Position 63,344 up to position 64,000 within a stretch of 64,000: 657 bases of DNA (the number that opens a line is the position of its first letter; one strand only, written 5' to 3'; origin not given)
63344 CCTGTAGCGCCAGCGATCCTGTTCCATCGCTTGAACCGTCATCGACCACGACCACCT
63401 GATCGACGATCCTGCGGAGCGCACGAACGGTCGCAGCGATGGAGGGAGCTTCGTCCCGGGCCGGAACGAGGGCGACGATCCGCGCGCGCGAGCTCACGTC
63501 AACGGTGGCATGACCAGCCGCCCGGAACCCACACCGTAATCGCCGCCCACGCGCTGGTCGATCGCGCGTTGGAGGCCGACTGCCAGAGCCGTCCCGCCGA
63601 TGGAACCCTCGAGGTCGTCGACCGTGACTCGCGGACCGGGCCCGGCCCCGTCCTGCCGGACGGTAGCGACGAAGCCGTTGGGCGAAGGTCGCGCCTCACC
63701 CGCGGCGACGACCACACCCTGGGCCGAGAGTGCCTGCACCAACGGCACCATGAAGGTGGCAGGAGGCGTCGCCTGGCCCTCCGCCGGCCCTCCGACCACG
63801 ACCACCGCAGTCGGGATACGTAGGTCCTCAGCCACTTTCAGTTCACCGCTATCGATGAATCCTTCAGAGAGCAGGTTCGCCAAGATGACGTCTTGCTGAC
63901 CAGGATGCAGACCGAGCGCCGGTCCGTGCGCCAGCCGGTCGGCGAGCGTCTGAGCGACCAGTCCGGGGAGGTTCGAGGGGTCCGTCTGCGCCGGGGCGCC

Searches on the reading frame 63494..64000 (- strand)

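Call 55: search_protein_families(library=pfam, proteins=[window:63494-64000:-], max_evalue=0.00001)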
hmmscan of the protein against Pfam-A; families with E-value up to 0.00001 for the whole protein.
window:63494-64000:- (168 aa): 1 family
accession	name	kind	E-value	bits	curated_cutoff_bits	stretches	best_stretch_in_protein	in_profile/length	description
PF11382.13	MctB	-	3.2e-14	53.8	25.6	1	14-160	155-300/306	Copper transport outer membrane protein, MctB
